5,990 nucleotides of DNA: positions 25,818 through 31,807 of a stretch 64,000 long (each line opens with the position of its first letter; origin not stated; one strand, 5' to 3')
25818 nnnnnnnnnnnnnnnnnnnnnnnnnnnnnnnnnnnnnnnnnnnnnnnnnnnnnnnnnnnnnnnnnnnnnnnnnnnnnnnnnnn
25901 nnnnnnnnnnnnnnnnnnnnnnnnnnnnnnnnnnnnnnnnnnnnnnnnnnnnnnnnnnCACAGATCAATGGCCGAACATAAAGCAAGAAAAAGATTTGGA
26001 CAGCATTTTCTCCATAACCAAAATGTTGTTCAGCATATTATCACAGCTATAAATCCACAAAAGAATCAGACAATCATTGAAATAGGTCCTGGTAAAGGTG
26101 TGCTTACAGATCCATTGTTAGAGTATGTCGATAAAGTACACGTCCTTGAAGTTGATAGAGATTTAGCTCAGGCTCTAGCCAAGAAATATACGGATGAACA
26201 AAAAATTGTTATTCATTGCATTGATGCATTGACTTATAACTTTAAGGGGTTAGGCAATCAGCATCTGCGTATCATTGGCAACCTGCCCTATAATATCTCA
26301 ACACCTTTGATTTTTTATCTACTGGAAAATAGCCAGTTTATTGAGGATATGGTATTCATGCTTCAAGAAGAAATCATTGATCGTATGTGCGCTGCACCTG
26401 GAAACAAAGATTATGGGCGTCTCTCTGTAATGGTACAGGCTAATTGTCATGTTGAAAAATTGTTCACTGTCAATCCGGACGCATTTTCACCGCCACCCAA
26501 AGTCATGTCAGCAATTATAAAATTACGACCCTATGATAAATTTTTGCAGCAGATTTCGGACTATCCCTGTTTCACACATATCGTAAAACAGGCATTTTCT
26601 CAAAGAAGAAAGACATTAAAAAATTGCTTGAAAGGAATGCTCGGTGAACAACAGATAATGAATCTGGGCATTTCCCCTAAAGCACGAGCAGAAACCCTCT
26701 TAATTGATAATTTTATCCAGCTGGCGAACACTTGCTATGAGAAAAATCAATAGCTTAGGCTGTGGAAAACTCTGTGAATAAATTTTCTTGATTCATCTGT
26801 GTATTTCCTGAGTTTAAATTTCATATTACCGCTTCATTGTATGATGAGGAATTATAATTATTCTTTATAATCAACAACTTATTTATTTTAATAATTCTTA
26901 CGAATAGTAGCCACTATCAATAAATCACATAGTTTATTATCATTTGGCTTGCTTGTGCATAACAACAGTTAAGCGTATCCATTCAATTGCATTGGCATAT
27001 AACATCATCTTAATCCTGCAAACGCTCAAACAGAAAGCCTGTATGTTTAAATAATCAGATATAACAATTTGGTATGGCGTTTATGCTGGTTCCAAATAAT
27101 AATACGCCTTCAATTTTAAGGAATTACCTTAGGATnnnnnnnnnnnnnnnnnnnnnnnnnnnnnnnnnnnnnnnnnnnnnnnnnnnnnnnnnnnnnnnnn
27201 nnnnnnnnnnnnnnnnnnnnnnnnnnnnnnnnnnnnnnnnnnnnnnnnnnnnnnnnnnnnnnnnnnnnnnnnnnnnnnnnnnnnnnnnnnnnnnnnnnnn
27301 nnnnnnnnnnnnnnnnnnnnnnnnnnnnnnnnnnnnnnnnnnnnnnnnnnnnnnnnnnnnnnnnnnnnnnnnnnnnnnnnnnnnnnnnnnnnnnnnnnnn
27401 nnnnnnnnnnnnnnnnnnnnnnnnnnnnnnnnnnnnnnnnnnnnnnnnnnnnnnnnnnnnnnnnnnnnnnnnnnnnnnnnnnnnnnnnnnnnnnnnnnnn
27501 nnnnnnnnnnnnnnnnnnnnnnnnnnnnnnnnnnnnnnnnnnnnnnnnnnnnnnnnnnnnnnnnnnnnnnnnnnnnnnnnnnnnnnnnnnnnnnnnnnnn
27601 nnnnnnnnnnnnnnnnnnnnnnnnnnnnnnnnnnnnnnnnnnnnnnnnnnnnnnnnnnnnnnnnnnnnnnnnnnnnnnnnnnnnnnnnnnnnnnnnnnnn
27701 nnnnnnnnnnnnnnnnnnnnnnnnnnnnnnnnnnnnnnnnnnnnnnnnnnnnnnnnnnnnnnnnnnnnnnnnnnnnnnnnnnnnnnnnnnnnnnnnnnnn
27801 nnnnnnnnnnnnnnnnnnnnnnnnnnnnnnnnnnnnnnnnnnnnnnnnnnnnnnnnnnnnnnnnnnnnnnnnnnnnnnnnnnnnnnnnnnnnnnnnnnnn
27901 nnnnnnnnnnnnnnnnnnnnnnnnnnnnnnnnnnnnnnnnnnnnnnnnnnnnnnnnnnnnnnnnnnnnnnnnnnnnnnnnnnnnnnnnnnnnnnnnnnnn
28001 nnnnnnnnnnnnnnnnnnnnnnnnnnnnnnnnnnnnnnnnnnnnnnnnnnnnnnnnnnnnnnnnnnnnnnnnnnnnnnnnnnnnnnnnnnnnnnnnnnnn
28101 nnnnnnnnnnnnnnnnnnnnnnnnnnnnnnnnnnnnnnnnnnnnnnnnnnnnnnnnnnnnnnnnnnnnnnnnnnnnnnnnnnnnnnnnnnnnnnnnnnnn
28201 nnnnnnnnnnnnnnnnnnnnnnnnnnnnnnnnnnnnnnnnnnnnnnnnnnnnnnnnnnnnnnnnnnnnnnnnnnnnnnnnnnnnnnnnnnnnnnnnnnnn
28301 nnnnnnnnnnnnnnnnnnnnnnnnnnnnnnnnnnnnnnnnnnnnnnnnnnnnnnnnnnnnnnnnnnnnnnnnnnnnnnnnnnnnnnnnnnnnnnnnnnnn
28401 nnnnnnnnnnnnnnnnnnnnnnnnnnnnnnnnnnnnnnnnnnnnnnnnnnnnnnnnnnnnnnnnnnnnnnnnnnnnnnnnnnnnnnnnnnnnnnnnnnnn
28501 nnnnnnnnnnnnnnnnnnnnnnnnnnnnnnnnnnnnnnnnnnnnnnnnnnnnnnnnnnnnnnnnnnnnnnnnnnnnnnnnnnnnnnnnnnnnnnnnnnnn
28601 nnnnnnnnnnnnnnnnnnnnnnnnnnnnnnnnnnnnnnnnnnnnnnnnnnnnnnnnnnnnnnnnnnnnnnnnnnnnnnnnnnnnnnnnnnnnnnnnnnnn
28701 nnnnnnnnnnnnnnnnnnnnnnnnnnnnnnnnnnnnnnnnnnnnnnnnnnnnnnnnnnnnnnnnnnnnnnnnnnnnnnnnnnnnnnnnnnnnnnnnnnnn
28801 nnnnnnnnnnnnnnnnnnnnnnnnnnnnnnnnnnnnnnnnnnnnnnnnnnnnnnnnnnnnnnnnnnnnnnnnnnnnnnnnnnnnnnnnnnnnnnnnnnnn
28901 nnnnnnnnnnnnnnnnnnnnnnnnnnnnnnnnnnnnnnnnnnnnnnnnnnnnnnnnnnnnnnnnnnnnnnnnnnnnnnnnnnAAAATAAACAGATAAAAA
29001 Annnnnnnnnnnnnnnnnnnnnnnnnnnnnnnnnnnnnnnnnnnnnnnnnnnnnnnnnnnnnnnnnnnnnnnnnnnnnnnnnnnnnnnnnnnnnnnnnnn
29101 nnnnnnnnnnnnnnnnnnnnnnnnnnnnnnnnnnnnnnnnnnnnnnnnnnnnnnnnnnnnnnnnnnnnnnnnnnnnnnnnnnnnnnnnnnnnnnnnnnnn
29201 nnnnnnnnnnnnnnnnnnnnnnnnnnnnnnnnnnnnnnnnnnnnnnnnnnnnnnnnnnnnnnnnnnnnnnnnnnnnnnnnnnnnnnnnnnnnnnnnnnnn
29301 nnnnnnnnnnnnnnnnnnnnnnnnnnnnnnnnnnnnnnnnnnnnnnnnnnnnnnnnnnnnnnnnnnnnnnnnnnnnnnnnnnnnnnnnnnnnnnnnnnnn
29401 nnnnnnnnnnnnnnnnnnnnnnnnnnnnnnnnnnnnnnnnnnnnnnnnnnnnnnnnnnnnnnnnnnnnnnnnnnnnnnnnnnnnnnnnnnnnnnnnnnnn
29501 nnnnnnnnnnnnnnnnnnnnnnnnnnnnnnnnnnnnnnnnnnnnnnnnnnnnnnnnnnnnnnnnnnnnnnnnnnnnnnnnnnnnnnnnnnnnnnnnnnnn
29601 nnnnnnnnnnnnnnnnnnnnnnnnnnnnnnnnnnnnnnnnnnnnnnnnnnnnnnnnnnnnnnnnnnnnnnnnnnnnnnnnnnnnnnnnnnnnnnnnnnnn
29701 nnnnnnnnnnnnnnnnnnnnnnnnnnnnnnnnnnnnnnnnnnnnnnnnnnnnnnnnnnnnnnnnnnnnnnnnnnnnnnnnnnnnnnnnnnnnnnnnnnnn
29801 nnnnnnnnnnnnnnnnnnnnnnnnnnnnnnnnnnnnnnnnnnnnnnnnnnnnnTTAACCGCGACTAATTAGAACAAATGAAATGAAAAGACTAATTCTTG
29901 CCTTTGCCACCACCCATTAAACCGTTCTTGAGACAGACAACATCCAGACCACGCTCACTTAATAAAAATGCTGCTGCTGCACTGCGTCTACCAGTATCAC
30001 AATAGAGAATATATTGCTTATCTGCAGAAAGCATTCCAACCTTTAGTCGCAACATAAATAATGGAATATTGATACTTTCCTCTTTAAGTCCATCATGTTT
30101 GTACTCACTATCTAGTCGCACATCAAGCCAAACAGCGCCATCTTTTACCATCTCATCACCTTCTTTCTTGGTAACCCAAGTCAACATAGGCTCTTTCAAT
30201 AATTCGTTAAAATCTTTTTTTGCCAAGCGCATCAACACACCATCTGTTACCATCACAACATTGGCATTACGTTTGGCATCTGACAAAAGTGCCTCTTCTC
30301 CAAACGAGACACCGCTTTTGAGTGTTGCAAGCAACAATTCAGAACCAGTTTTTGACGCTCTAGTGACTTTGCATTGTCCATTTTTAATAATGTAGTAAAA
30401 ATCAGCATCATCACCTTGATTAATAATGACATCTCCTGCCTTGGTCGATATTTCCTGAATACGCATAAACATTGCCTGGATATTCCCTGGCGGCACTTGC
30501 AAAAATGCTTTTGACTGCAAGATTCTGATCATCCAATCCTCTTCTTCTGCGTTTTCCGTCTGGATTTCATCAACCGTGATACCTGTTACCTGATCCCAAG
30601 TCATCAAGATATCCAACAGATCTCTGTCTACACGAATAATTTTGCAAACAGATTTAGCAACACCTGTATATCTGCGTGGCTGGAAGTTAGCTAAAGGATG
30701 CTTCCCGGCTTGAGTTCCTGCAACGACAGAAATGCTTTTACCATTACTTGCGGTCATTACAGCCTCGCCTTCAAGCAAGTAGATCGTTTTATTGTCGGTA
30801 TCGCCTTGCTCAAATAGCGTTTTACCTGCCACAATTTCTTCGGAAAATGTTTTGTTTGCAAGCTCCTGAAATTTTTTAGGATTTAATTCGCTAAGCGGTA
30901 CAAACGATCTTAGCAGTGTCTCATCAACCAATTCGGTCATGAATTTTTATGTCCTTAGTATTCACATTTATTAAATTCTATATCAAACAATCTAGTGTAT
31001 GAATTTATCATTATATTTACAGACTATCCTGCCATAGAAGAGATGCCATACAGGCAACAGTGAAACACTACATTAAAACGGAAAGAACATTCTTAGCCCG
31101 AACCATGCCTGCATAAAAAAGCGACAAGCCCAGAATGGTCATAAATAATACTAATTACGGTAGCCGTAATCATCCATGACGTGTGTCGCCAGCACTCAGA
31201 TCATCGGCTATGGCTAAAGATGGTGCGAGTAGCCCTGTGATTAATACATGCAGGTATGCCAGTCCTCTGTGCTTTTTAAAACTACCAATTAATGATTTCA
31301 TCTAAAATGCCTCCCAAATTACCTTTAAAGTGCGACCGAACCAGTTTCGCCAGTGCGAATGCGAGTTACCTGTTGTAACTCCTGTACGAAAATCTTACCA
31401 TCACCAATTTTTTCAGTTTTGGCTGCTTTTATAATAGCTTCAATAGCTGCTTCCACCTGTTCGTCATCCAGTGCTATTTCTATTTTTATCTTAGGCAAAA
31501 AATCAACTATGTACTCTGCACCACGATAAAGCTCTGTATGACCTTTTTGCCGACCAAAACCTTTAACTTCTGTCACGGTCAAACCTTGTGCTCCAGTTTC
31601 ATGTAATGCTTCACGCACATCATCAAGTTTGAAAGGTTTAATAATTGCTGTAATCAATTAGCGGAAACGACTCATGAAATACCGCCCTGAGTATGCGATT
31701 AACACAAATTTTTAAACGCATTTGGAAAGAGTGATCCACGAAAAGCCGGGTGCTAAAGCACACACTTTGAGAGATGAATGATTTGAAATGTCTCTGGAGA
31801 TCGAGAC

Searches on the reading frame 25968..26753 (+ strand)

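Call 5: search_protein_families(library=ncbifam, proteins=[window:25968-26753:+])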
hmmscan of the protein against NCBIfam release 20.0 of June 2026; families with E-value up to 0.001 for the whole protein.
window:25968-26753:+ (261 aa): 21 families
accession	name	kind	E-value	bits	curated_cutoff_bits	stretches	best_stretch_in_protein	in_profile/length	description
TIGR00755.1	ksgA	equivalog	3.1e-84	282.3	171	1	5-255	2-255/256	16S rRNA (adenine(1518)-N(6)/adenine(1519)-N(6))-dimethyltransferase RsmA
NF000499.2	Erm23S_rRNA_broad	equivalog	8.4e-46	156.3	212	1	11-252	2-240/244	23S ribosomal RNA methyltransferase Erm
NF011486.0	PRK14896.1-1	equivalog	6.9e-42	143.4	450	1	4-222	20-234/284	16S ribosomal RNA methyltransferase A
NF000337.1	erm_SHROVE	exception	6.1e-25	88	320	1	6-222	2-212/248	ErmE/ErmH/ErmO/ErmR family 23S rRNA (adenine(2058)-N(6))-methyltransferase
NF000411.1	Erm45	exception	1.1e-22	81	525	1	9-187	6-176/245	23S rRNA (adenine(2058)-N(6))-methyltransferase Erm(45)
NF012219.1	erm_C_23S_MT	exception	5.1e-19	68.8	530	1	10-187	8-177/244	23S rRNA (adenine(2058)-N(6))-methyltransferase Erm(C)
NF012222.1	erm_A_23S_MT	exception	7.2e-19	68.2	475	1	11-219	9-210/243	23S rRNA (adenine(2058)-N(6))-methyltransferase Erm(A)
NF012220.1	erm_B_23S_MT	exception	4e-18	65.9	525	1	9-188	6-177/245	23S rRNA (adenine(2058)-N(6))-methyltransferase Erm(B)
NF000412.1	Erm43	exception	1.8e-17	63.7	500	1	11-233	9-224/243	23S rRNA (adenine(2058)-N(6))-methyltransferase Erm(43)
NF012223.0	erm_F_23S_MT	exception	6.2e-17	61.8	575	1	4-194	4-190/266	23S rRNA (adenine(2058)-N(6))-methyltransferase Erm(F)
NF042988.1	Erm46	exception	1.2e-16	60.8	503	1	6-227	7-218/255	23S rRNA (adenine(2058)-N(6))-methyltransferase Erm(46)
NF042938.1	Erm55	exception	1.9e-16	60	525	1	4-221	5-212/270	23S rRNA (adenine(2058)-N(6))-methyltransferase Erm(55)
NF000077.1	Erm42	exception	2e-16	60.2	600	1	11-220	19-223/303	23S rRNA (adenine(2058)-N(6))-methyltransferase Erm(42)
NF012218.0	erm_38_23S_MT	exception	9.9e-15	54.3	800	1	3-222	4-221/386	23S rRNA (adenine(2058)-N(6))-methyltransferase Erm(38)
NF011489.0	PRK14896.1-5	equivalog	6.8e-14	52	236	1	9-222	2-185/217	16S ribosomal RNA methyltransferase A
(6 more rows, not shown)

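Call 6: search_protein_families(library=pfam, proteins=[window:25968-26753:+])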
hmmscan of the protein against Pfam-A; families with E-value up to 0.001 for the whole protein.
window:25968-26753:+ (261 aa): 2 families
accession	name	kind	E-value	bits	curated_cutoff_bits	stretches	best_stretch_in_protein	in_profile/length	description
PF00398.26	RrnaAD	-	4.4e-73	246.1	24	1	4-255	2-260/263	Ribosomal RNA adenine dimethylase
PF02636.23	Methyltransf_28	-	0.00032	20.7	23.3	1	24-142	9-107/249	Putative S-adenosyl-L-methionine-dependent methyltransferase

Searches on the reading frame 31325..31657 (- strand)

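Call 15: search_protein_families(library=pfam, max_evalue=0.01, proteins=[window:31325-31657:-])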
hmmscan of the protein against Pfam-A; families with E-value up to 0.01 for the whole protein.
window:31325-31657:- (110 aa): 2 families
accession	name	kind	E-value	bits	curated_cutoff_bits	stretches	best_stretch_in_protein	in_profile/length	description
PF00543.27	P-II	-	1.5e-31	109.1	25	1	1-104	3-102/102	Nitrogen regulatory protein P-II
PF10105.14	DUF2344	-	0.0074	16.6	23.8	1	7-80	70-130/176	Uncharacterized protein conserved in bacteria (DUF2344)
